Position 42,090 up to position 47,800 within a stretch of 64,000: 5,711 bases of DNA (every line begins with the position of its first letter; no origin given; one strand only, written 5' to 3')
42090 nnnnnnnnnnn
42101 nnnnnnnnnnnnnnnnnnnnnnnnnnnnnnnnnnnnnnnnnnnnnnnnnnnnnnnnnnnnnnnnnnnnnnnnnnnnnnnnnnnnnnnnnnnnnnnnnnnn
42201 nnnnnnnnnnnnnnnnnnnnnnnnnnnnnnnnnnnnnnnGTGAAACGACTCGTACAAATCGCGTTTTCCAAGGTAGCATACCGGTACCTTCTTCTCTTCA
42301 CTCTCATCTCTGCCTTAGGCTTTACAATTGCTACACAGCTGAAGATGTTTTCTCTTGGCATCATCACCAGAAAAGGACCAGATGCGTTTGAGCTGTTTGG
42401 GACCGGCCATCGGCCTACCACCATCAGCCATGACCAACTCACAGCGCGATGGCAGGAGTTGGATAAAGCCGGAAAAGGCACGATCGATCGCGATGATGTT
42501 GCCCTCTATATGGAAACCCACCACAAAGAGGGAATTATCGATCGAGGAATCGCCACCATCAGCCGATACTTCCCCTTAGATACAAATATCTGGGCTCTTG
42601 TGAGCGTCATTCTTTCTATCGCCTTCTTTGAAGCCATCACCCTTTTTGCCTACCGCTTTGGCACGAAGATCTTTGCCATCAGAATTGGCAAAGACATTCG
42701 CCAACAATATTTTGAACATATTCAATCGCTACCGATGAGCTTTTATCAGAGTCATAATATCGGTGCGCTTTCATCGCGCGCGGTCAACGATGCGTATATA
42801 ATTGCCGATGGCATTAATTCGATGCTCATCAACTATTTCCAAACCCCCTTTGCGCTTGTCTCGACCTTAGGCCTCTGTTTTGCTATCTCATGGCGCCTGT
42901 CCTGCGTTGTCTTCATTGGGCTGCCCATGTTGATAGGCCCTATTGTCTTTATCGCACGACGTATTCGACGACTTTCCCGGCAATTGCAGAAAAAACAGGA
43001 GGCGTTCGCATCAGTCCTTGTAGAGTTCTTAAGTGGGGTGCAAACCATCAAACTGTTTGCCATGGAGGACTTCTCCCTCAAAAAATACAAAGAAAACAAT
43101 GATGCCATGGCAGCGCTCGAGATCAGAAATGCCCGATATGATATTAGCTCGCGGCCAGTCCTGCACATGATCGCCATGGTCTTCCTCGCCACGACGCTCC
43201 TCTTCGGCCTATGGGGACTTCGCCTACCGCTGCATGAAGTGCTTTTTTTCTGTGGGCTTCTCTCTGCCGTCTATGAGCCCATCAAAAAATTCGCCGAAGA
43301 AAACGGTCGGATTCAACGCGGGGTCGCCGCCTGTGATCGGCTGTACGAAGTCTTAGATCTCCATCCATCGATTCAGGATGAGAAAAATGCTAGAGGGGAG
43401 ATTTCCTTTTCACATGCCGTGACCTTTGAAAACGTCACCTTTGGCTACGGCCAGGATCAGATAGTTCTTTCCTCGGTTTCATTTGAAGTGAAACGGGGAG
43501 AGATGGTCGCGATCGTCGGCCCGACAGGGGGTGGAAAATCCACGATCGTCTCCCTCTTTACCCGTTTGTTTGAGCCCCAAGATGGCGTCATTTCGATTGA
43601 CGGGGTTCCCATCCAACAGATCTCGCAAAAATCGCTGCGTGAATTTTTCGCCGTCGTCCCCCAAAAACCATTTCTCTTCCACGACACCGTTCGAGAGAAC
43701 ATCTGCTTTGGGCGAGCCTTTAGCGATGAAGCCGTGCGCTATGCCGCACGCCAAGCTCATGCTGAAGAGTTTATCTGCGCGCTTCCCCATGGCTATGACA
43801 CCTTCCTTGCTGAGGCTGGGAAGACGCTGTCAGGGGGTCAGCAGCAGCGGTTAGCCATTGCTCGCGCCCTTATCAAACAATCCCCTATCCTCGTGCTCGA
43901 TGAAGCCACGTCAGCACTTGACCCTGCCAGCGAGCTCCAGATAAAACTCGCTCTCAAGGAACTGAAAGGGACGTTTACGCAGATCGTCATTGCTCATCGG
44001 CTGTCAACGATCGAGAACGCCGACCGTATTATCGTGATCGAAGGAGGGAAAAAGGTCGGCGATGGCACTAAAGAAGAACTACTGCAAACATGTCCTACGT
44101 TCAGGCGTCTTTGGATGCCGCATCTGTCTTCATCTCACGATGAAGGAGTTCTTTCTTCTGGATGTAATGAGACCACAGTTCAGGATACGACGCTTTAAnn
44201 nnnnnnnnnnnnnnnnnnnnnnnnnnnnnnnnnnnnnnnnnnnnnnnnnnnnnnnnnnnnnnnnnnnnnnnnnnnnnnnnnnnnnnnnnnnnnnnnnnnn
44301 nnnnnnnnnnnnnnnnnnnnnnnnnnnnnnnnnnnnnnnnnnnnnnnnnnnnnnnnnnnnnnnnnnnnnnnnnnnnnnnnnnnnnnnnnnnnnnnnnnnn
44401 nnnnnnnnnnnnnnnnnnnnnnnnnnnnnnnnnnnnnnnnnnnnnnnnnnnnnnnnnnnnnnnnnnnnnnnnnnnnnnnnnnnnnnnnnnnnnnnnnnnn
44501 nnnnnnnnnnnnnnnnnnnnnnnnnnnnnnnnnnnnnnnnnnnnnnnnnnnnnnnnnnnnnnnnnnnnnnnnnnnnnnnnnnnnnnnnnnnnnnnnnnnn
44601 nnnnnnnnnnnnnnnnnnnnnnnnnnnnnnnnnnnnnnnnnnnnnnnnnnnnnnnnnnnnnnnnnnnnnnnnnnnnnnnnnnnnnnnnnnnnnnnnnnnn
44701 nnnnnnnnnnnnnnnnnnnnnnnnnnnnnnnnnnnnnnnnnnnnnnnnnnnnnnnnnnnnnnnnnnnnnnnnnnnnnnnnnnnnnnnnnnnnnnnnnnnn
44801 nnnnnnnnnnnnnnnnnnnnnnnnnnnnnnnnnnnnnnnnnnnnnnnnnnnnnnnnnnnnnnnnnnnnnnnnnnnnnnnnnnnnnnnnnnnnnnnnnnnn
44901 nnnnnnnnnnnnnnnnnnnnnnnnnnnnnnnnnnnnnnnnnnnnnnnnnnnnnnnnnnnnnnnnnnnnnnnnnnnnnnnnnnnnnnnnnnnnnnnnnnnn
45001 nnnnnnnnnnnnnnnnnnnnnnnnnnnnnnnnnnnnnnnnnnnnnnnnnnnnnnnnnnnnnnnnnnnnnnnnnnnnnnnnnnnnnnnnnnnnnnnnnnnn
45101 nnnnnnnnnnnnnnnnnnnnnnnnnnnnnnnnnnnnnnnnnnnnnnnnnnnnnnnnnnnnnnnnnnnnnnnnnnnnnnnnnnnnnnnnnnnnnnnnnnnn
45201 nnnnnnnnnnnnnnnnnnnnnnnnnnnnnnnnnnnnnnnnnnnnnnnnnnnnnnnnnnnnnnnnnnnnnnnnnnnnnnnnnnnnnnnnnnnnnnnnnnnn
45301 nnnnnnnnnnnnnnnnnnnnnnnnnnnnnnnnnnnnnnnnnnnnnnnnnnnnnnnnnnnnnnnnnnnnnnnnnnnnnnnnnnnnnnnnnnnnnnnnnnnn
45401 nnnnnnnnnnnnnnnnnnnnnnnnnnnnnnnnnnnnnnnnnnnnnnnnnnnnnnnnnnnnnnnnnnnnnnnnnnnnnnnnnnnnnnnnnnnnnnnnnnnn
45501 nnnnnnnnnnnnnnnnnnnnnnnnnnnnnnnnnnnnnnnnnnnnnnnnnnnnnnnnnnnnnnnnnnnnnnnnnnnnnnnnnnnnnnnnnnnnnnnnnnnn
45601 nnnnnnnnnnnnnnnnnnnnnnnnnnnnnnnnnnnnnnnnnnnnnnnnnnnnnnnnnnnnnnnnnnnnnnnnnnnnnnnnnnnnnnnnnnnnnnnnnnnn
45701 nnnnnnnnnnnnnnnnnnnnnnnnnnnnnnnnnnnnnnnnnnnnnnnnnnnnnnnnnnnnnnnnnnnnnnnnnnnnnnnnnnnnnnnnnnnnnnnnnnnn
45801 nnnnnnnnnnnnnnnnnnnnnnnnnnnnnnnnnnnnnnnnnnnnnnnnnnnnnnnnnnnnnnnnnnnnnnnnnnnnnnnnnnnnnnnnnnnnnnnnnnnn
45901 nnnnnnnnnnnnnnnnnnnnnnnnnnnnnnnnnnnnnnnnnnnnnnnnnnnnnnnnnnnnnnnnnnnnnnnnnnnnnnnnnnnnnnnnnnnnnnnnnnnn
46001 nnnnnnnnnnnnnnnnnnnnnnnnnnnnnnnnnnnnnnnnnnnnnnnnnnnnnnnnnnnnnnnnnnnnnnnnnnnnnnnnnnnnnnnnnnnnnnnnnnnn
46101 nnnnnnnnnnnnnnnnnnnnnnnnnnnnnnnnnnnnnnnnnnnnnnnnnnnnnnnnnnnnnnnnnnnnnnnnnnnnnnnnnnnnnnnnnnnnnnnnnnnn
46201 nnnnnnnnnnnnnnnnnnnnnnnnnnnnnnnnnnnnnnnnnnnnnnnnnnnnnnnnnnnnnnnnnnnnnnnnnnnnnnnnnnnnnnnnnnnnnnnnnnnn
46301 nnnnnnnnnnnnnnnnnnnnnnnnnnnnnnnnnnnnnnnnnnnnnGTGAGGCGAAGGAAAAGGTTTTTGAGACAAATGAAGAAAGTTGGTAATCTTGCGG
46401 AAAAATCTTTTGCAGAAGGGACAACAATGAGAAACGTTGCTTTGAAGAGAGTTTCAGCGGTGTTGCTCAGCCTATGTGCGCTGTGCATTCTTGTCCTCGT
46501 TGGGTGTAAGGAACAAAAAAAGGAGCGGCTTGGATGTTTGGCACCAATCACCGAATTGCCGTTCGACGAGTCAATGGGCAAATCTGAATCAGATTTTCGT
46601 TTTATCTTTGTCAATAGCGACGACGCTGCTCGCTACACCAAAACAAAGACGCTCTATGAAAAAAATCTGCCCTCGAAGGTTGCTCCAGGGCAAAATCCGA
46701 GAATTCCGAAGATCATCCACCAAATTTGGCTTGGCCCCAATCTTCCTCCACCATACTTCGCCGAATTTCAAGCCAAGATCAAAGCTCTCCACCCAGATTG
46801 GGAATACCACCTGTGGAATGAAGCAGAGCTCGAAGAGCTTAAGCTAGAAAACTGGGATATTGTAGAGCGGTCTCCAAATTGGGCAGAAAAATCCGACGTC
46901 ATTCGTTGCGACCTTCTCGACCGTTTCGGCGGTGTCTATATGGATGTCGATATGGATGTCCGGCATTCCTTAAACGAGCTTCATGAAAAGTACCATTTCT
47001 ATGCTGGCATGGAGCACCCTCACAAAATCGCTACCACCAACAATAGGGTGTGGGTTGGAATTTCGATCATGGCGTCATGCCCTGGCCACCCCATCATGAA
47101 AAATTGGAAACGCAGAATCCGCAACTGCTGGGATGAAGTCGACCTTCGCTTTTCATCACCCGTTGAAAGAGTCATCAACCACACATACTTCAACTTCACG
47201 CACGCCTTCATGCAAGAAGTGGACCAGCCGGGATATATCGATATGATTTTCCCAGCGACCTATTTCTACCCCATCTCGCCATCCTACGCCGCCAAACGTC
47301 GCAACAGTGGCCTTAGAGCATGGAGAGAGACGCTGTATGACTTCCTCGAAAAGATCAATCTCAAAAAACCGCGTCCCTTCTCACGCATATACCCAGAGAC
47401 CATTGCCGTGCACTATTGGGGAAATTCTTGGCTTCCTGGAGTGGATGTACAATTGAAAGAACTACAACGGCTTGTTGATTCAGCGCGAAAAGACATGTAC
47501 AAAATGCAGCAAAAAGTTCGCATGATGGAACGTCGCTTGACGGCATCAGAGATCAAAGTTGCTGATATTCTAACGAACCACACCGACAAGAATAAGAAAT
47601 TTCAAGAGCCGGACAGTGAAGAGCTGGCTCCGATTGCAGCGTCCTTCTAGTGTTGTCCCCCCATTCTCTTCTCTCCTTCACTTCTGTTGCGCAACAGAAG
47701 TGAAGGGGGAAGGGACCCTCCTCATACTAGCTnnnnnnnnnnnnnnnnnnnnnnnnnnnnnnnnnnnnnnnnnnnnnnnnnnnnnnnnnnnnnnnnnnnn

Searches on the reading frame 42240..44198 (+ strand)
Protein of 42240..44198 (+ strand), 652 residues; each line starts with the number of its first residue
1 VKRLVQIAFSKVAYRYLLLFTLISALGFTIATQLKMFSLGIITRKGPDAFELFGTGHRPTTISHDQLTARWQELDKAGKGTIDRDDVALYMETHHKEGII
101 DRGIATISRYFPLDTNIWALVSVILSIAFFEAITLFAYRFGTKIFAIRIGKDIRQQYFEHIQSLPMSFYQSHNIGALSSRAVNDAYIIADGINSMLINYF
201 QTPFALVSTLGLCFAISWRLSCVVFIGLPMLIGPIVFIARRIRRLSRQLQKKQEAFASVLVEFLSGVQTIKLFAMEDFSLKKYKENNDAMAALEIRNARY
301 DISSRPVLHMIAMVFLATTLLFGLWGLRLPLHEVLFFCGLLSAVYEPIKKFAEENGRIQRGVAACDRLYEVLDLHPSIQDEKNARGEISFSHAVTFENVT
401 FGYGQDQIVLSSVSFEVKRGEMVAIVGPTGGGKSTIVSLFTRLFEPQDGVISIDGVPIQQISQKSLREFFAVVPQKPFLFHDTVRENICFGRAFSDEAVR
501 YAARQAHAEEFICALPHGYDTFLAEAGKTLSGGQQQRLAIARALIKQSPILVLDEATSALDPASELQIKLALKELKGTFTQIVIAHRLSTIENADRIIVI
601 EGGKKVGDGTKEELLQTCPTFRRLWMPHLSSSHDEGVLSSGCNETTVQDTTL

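Call 15: search_protein_families(library=pfam, proteins=[window:42240-44198:+])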
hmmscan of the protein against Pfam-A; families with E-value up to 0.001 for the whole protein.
window:42240-44198:+ (652 aa): 4 families
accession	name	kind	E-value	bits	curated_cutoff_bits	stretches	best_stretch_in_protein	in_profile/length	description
PF00664.28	ABC_membrane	-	8.7e-40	137.6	28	1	117-325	40-248/274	ABC transporter transmembrane region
PF00005.33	ABC_tran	-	3.1e-33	115.7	25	1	410-558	1-137/137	ABC transporter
PF02463.25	SMC_N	-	4.6e-09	36.5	40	1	529-600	136-211/220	RecF/RecN/SMC N terminal domain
PF13191.12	AAA_16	-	0.00099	20.1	32.6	0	419-565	21-149/167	AAA ATPase domain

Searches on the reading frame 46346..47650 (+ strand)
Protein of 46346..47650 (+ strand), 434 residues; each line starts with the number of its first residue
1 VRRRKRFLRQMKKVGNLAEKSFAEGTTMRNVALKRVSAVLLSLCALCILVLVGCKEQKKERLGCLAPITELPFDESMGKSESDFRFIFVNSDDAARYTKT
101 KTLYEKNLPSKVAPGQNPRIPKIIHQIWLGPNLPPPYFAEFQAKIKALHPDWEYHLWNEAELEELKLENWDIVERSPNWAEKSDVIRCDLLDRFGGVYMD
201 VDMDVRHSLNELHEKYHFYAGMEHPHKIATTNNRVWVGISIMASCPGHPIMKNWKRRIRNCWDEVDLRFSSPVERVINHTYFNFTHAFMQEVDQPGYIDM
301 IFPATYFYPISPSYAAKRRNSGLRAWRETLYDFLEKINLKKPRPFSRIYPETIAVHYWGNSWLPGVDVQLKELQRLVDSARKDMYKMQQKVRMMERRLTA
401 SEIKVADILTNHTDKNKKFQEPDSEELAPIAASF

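Call 45: search_protein_families(library=pfam, proteins=[window:46346-47650:+], max_evalue=0.01)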
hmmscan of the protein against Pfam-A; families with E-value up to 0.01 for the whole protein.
window:46346-47650:+ (434 aa): 3 families
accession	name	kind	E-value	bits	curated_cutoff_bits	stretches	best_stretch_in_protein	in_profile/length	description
PF04488.21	Gly_transf_sug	-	1.9e-11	44.9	23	1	138-218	4-92/93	Glycosyltransferase sugar-binding region containing DXD motif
PF05704.18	Caps_synth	-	1.7e-08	34.6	24.5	1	101-265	27-195/278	Capsular polysaccharide synthesis protein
PF12919.13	TcdA_TcdB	-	0.00063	19.5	23.6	1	172-203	164-194/382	TcdA/TcdB catalytic glycosyltransferase domain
